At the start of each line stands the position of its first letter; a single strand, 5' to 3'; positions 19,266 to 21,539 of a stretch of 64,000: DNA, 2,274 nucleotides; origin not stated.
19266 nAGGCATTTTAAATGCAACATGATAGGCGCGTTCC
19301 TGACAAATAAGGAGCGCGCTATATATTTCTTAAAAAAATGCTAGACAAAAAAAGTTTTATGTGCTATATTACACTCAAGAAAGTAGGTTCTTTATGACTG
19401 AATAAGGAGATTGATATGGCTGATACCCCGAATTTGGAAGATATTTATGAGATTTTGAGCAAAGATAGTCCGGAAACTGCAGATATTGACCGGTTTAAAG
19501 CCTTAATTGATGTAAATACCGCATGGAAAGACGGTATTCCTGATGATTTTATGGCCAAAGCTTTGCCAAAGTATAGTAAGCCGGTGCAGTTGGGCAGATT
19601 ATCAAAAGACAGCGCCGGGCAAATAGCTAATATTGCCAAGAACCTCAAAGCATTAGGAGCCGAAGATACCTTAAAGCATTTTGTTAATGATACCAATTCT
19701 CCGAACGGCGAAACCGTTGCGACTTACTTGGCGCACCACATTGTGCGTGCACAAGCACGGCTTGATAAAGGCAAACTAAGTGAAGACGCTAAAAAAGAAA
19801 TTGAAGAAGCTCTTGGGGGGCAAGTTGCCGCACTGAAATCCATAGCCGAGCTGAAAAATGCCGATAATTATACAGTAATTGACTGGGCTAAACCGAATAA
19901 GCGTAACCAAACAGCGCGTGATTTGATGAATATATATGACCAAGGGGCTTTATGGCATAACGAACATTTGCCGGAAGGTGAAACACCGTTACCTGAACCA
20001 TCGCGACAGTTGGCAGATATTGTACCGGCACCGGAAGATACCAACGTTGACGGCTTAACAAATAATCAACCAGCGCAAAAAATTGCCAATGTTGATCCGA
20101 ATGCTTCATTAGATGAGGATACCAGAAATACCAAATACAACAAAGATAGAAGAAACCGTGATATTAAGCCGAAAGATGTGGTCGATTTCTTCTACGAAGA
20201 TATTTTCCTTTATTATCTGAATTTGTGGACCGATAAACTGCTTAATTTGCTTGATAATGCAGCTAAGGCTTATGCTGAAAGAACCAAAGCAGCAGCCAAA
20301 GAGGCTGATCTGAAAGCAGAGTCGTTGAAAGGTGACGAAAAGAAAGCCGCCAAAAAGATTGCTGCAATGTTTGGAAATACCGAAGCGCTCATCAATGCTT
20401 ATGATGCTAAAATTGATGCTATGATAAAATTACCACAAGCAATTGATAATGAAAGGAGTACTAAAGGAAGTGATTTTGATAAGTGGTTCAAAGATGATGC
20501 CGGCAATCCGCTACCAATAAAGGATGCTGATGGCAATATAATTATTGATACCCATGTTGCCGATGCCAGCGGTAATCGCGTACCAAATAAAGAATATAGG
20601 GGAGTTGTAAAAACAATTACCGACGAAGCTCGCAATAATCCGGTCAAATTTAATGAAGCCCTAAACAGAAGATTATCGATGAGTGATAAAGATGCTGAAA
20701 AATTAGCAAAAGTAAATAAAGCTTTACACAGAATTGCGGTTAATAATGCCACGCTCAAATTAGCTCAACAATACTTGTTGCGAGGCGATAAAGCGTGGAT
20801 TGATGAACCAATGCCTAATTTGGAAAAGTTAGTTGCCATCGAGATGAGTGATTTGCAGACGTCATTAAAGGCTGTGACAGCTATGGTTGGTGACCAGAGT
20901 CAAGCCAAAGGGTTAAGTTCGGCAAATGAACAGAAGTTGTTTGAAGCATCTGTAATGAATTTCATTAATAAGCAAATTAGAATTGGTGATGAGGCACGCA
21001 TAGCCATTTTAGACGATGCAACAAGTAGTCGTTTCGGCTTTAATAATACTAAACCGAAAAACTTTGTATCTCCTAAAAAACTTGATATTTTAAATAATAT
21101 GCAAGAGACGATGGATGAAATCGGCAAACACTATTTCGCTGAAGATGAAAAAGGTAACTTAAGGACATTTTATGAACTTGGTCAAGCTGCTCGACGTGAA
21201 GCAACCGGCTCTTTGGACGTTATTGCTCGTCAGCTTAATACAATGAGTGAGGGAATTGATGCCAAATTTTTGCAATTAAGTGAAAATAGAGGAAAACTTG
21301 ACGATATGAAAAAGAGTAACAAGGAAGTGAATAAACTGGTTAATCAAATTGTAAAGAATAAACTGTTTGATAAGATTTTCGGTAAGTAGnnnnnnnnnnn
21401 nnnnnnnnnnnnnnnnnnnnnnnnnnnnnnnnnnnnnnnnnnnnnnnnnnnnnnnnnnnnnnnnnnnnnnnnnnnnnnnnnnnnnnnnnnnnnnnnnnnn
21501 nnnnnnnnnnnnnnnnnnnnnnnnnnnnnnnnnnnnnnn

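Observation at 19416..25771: Coupling-protein locus: effector-like protein, paired 'GWW' membrane proteins split by a MITE, and a VirD4/TraG/DotL-type ATPase.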

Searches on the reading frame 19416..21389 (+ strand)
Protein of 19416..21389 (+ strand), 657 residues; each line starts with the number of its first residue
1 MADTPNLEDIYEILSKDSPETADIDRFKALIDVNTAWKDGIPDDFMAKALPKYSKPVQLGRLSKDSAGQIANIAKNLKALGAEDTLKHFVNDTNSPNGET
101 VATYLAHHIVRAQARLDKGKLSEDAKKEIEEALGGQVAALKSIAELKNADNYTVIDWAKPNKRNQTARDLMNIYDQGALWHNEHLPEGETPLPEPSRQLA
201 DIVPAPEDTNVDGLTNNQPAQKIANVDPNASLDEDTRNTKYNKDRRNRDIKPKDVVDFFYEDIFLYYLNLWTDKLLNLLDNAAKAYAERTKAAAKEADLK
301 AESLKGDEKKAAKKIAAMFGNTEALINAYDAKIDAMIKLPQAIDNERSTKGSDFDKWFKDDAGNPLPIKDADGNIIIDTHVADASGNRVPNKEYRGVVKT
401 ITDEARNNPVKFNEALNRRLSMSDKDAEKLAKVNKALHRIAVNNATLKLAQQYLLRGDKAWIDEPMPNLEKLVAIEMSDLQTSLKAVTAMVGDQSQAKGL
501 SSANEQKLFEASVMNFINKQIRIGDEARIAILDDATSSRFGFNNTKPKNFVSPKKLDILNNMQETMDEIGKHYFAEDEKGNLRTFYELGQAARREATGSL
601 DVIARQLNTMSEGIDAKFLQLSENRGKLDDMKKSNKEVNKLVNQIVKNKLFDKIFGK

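Call 3: search_protein_families(library=pfam, proteins=[window:19416-21389:+], max_evalue=0.1)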
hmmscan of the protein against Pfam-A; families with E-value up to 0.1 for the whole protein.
window:19416-21389:+ (657 aa): 1 family
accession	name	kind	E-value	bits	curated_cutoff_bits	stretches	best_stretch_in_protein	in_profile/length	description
PF04604.19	L_biotic_typeA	-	0.087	13.1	21.7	0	395-410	28-43/50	Type-A lantibiotic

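Call 4: search_protein_families(library=ncbifam, proteins=[window:19416-21389:+], max_evalue=0.1)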
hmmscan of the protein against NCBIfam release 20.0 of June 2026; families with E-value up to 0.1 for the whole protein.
window:19416-21389:+ (657 aa): 2 families
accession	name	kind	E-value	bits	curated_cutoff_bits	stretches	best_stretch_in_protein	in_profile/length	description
NF038030.1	spiralin_LP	equivalog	0.0099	15.6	140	1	365-521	43-189/239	spiralin lipoprotein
TIGR02812.1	fadR_gamma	equivalog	0.053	13.2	249.2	0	550-611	153-218/235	fatty acid metabolism transcriptional regulator FadR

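Call 21: search_protein_families(library=padloc, proteins=[window:19416-21389:+], max_evalue=0.01)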
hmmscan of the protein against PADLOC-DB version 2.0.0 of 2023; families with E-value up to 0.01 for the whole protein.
window:19416-21389:+ (657 aa): 0 families

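Call 60: search_protein_families(library=pfam, alignment_id=A6, max_evalue=0.01)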
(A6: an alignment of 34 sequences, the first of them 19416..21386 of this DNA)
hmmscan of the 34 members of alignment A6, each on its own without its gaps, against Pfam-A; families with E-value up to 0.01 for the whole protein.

A. member 1, window:19416-21386:+ (657 aa): 0 families

B. families by the number of members that match (of 34 scanned): 2 families
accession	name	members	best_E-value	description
PF22853.1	TelK_N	1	0.00042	Protelomerase TelK-like N-terminal domain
PF09190.17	DALR_2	1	0.0067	DALR domain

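Call 97: search_solved_structures(query=A6, max_evalue=1)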
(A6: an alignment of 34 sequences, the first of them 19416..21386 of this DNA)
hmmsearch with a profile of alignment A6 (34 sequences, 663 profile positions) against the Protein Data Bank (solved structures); distinct sequences matched with E-value up to 1: 0.
